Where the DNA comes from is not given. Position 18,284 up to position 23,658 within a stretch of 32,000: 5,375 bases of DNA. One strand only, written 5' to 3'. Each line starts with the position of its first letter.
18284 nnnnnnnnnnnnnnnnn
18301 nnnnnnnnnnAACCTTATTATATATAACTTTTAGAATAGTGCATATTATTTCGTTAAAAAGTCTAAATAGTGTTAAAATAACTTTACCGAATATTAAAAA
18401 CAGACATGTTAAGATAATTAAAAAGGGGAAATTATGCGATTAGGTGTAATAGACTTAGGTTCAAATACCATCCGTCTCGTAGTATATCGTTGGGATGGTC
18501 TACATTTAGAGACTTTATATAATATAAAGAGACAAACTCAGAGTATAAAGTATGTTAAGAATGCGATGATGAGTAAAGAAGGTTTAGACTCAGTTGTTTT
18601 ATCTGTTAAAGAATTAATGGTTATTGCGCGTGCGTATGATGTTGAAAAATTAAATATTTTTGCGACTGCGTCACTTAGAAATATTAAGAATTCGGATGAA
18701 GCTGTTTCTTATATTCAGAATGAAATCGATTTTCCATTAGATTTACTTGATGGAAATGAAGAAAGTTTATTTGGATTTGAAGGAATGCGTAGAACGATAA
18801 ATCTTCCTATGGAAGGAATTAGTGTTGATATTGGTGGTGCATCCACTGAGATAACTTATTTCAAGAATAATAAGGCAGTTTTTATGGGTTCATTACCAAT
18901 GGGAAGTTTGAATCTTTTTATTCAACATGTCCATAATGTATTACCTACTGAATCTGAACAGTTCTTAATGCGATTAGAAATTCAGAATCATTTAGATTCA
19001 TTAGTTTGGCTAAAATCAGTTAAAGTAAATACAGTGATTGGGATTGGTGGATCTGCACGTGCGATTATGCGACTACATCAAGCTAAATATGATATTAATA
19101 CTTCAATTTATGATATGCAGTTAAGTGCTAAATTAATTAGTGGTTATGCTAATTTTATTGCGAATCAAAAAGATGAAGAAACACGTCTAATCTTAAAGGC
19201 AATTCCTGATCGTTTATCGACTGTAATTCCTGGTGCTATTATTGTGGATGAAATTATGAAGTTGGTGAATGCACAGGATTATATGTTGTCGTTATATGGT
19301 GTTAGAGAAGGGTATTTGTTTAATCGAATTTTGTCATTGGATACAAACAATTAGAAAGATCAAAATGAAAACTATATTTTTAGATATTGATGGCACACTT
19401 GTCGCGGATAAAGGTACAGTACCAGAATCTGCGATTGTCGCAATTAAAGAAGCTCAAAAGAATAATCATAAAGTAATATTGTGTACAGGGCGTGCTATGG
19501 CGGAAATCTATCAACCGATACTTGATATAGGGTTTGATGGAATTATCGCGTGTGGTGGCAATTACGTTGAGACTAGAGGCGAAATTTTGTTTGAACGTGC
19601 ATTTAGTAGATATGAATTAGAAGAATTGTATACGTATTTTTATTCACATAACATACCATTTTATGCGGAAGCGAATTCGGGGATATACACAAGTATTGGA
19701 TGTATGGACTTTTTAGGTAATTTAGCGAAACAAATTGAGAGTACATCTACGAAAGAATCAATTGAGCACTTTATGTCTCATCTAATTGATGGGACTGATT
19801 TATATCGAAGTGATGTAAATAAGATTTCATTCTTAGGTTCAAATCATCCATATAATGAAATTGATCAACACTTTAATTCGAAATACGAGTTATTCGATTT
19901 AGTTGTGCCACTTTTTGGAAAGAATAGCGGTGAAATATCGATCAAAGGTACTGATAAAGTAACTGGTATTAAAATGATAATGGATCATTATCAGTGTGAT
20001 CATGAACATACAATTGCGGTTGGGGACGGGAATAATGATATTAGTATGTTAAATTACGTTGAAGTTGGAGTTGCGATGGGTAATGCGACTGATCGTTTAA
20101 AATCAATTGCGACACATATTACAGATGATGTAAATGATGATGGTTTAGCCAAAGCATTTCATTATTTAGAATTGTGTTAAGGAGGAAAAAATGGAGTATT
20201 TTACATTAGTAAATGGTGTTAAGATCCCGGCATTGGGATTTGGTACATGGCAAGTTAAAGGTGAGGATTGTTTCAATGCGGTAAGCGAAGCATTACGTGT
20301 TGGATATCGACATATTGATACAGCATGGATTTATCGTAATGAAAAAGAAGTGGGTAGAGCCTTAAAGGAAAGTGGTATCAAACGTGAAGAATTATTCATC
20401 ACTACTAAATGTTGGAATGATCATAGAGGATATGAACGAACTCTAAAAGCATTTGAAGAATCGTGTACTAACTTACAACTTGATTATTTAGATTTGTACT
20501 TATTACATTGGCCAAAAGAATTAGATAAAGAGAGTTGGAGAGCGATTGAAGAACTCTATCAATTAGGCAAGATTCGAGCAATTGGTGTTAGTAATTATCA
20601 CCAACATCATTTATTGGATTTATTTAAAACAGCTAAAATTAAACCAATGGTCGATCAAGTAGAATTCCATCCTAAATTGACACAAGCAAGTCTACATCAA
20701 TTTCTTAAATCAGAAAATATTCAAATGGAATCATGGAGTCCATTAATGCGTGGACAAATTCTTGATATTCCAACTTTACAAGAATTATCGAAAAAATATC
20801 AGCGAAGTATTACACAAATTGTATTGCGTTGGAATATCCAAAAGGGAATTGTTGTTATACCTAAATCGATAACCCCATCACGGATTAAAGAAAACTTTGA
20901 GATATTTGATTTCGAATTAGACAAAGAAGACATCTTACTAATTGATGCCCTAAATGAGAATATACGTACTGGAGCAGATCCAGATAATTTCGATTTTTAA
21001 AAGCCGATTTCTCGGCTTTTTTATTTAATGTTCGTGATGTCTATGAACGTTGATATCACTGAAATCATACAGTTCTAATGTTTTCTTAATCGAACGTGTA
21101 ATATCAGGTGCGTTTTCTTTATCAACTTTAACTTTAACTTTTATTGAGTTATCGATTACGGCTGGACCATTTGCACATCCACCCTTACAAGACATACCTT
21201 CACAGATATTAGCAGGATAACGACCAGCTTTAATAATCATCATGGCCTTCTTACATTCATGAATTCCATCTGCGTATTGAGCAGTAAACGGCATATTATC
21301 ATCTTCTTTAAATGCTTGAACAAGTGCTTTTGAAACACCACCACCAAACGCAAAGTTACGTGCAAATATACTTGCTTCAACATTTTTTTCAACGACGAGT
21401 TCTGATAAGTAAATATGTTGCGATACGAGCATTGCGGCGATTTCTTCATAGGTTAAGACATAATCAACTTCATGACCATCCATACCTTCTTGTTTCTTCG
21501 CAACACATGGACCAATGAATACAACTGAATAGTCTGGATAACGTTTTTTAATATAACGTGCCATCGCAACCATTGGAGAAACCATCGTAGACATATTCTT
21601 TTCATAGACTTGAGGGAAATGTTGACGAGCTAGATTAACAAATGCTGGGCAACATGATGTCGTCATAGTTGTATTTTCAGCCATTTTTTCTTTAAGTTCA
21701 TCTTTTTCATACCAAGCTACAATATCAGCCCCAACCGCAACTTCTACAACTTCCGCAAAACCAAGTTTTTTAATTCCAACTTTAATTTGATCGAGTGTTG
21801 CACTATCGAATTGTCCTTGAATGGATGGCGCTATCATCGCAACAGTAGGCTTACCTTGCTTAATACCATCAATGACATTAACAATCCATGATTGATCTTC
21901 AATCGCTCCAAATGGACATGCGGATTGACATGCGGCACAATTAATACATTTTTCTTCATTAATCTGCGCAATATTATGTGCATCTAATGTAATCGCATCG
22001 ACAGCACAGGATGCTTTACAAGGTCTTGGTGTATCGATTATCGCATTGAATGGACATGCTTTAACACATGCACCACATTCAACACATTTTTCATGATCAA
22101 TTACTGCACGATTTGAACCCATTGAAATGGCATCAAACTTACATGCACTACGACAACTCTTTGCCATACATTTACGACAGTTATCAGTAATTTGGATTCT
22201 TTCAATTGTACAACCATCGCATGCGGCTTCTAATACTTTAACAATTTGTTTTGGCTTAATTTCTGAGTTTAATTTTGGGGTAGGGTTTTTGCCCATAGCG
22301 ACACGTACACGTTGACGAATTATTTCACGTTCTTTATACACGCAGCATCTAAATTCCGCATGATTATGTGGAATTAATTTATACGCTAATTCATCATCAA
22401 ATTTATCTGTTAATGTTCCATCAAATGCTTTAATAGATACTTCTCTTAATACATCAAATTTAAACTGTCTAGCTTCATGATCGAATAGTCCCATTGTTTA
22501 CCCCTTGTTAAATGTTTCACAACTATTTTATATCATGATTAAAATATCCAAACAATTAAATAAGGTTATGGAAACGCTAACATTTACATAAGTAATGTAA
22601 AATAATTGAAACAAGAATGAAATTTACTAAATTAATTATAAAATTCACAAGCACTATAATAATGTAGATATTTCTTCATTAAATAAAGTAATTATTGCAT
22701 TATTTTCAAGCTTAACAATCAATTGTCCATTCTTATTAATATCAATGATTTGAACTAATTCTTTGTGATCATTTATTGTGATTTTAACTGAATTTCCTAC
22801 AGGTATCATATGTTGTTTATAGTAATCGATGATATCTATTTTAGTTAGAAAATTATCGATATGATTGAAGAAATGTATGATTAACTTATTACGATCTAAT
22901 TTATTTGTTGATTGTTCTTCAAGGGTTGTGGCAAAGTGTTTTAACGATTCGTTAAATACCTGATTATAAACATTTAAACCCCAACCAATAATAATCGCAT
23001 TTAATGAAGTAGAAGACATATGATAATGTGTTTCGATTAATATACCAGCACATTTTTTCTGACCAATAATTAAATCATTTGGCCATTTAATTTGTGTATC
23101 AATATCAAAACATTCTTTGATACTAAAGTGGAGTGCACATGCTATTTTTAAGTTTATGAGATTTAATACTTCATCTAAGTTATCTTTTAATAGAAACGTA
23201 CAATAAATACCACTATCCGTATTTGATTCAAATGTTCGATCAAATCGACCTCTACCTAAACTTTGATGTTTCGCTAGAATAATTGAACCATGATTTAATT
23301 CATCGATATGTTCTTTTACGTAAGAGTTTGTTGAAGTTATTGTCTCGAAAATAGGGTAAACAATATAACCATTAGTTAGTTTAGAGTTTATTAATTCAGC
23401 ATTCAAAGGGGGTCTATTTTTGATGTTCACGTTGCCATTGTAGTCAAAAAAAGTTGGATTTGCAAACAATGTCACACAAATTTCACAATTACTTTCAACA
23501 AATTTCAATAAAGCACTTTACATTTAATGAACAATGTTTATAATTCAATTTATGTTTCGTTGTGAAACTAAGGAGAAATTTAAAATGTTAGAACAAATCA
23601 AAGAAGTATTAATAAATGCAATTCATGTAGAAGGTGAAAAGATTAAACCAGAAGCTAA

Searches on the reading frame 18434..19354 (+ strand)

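Call 48: search_protein_families(library=pfam, proteins=[window:18434-19354:+], max_evalue=0.00001)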
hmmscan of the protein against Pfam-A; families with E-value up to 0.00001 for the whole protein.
window:18434-19354:+ (306 aa): 1 family
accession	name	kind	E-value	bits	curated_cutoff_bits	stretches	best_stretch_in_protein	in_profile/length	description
PF02541.22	Ppx-GppA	-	6.2e-38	131.3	27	1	16-300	1-283/285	Ppx/GppA phosphatase family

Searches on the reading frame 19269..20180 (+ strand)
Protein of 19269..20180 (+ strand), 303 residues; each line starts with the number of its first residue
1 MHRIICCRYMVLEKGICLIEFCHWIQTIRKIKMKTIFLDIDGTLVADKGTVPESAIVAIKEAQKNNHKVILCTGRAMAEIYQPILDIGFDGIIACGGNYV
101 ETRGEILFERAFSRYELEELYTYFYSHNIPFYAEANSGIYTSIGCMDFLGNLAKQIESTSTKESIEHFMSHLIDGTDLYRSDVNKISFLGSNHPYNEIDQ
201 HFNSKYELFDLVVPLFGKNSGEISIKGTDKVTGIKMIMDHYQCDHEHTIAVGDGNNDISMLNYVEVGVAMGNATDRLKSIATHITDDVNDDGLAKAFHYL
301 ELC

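Call 48: search_protein_families(library=pfam, proteins=[window:19269-20180:+], max_evalue=0.00001)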
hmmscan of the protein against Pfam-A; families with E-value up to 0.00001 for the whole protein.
window:19269-20180:+ (303 aa): 3 families
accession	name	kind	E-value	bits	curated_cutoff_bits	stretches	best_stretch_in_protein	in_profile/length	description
PF08282.18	Hydrolase_3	-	4.4e-59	200.7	20.9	1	36-296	1-254/255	haloacid dehalogenase-like hydrolase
PF05116.19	S6PP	-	5.4e-09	36.4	20.3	0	226-278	162-215/247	Sucrose-6F-phosphate phosphohydrolase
PF00702.32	Hydrolase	-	7e-07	30.3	26.4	0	230-262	156-188/191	haloacid dehalogenase-like hydrolase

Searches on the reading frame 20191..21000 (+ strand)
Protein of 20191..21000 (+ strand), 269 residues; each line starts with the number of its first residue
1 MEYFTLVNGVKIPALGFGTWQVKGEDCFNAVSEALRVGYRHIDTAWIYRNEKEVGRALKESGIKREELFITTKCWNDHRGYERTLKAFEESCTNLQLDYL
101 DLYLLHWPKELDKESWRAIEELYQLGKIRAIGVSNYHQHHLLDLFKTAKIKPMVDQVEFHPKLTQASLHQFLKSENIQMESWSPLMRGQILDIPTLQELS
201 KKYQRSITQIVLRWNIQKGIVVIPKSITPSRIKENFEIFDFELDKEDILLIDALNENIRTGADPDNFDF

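Call 48: search_protein_families(library=pfam, proteins=[window:20191-21000:+], max_evalue=0.00001)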
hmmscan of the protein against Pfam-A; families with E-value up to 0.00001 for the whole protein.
window:20191-21000:+ (269 aa): 1 family
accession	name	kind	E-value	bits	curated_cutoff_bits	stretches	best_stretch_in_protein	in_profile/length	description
PF00248.27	Aldo_ket_red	-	3.2e-57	194.3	24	1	15-256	2-291/291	Aldo/keto reductase family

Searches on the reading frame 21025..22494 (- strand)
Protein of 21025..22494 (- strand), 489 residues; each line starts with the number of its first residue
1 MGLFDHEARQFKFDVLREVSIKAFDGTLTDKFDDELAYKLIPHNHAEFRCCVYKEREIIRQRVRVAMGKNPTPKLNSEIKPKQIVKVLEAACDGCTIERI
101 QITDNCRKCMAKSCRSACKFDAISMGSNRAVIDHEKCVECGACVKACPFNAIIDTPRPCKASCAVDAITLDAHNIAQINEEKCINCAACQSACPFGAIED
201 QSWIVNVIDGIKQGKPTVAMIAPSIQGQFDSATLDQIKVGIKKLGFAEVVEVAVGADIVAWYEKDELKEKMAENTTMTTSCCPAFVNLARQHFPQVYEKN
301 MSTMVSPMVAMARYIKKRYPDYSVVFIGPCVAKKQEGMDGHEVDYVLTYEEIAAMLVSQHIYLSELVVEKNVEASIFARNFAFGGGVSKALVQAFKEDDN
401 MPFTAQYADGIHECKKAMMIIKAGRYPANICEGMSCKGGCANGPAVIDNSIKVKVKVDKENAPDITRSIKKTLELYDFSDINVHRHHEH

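Call 48: search_protein_families(library=pfam, proteins=[window:21025-22494:-], max_evalue=0.00001)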
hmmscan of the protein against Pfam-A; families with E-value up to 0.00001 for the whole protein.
window:21025-22494:- (489 aa): 10 families
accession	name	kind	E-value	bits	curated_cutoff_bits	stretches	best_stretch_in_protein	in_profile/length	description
PF02906.19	Fe_hyd_lg_C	-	2.3e-56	191.6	22.1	1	215-444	1-245/245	Iron only hydrogenase large subunit, C-terminal domain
PF00037.32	Fer4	-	3.9e-16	58.6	21.1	2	131-152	2-23/24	4Fe-4S binding domain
PF12838.12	Fer4_7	-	6.1e-13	49.4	27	2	105-151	1-52/52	4Fe-4S dicluster domain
PF12837.12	Fer4_6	-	7.6e-12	45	25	2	130-152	2-24/24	4Fe-4S binding domain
PF25160.1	LdpA_Fe-S-bd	-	1.2e-11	44.6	27.6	1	154-203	4-48/49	LdpA Fe-S cluster-binding domain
PF14697.11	Fer4_21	-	1.5e-11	44.7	35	0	159-198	14-57/59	4Fe-4S dicluster domain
PF12797.12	Fer4_2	-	1.9e-11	43.6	24.5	1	131-149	4-22/22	4Fe-4S binding domain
PF13237.11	Fer4_10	-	2.7e-10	40.5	25.5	1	130-194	2-53/53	4Fe-4S dicluster domain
PF13484.11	Fer4_16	-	5.4e-07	30.7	30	1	136-195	1-65/66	4Fe-4S double cluster binding domain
PF13187.11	Fer4_9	-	7.2e-07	29.6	27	0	105-152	1-52/52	4Fe-4S dicluster domain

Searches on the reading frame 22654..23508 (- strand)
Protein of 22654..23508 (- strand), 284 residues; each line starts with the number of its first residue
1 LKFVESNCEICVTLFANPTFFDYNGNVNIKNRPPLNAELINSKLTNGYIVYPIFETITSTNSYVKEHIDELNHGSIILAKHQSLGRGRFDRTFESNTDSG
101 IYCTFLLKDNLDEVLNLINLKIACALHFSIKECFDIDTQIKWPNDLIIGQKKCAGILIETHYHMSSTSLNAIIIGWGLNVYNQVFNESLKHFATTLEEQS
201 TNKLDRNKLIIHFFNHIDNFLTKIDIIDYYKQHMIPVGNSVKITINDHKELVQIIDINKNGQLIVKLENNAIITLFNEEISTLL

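Call 49: search_protein_families(library=pfam, proteins=[window:22654-23508:-], max_evalue=0.00001)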
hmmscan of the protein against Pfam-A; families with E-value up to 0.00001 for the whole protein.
window:22654-23508:- (284 aa): 1 family
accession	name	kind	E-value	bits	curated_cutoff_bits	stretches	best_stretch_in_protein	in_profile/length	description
PF03099.24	BPL_LplA_LipB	-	5.9e-17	62.3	21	1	54-179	2-133/133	Biotin/lipoate A/B protein ligase family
